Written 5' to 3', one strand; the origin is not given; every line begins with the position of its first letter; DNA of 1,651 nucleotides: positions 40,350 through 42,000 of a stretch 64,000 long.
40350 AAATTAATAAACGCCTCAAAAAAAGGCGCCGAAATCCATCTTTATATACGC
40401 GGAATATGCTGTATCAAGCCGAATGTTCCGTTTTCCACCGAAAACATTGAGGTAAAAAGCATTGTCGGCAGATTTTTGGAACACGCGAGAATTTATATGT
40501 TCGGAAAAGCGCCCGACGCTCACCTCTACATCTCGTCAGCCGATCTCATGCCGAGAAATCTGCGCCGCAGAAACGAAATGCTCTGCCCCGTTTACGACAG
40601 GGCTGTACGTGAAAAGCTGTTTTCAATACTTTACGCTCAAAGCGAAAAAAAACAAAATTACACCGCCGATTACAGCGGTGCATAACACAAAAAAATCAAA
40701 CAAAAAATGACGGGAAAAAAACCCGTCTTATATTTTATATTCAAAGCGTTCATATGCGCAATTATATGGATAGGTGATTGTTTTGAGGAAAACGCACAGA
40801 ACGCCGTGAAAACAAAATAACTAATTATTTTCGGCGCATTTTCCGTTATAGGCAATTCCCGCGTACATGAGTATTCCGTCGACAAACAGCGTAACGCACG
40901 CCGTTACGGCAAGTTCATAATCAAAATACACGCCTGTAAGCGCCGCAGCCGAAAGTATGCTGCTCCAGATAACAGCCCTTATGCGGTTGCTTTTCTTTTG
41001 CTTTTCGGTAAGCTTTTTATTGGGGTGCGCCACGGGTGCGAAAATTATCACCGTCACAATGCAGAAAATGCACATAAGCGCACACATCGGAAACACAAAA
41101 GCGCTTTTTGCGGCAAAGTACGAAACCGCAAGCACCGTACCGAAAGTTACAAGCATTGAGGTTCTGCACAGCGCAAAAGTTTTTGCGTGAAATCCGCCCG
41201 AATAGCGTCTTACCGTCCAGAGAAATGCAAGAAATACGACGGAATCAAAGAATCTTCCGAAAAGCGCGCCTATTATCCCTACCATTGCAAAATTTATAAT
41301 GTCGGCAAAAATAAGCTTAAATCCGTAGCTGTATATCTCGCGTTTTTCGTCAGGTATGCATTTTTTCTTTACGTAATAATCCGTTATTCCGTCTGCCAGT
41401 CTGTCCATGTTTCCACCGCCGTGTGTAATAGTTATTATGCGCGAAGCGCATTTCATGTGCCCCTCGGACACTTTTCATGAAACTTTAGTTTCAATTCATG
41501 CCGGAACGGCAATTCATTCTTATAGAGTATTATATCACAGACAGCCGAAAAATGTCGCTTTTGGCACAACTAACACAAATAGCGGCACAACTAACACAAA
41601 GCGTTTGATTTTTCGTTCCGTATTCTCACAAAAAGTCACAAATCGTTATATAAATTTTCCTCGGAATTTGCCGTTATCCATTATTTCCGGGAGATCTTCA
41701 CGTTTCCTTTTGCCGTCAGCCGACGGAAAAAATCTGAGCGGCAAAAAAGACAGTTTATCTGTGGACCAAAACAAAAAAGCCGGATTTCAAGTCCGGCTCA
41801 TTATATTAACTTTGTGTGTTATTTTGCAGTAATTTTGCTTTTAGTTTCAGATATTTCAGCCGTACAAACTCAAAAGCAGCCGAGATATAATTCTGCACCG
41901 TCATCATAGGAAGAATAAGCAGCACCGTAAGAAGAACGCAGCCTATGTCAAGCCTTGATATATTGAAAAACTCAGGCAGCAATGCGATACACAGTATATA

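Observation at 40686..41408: AgrB-like peptidase gene with no recognisable AgrD substrate gene, sensor kinase or response regulator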

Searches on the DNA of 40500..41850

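Call 25: search_rna_families(source=window, start=40500, end=41850, threshold=evalue, max_evalue=10)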
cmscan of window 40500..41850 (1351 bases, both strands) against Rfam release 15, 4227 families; matches with E-value up to 10: 12.
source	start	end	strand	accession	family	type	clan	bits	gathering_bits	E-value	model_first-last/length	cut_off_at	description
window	40654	40741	-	RF01485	rli61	Cis-reg;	-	22.2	50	0.32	1-106/106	no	Listeria sRNA rli61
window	40652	40803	-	RF00022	GcvB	Gene;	-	20.7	42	0.054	1-204/204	no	GcvB RNA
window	41628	41810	+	RF02053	STnc430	Gene; sRNA;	-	19.9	47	2.9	1-162/162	no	Enterobacterial sRNA STnc430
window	41768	41837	-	RF02074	STnc240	Gene; sRNA;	-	19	55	9.7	1-77/77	no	Enterobacterial sRNA STnc240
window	40700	40832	-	RF01859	Phe_leader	Cis-reg; leader;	-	18.4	55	4.5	1-125/125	no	Phenylalanine leader peptide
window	40714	40832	-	RF04134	MIR7504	Gene; miRNA;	-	18.3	83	5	1-124/124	no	MIR7504 microRNA precursor family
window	40703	40752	+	RF02420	Bp1_162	Gene; sRNA;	-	16.9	50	9.9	1-100/100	no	Burkholderia sRNA Bp1_Cand612_SIPHT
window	41101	41136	-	RF01080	UPD-PKib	Cis-reg;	-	16.6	39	7.2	1-32/32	no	Pseudoknot of upstream pseudoknot domain (UPD) of the 3'UTR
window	40649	40789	-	RF02079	STnc180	Gene; sRNA;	-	16.2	50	2.5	1-208/208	no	Enterobacterial sRNA STnc180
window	41536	41622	-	RF01651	ceN69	Gene; snRNA; snoRNA; CD-box;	-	16.1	45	7.6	1-107/107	no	Caenorhabditis snoRNA ceN69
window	40655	40859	-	RF02453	ncr952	Gene; sRNA;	-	15.6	100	1.3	1-143/143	no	Bacillus sRNA ncr952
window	40677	40736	+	RF01478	rli47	Gene; sRNA;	-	13.7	200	0.51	1-508/508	no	Listeria sRNA rli47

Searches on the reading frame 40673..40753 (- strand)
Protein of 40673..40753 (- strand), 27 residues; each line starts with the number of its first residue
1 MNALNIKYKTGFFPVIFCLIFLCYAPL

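Call 36: search_protein_families(library=ncbifam, proteins=[window:40673-40753:-], max_evalue=1)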
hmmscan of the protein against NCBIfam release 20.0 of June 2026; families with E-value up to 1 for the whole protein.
seq(27 aa): 0 families

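Call 37: search_protein_families(library=pfam, proteins=[window:40673-40753:-], max_evalue=1)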
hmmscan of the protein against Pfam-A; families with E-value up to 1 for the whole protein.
seq(27 aa): 0 families
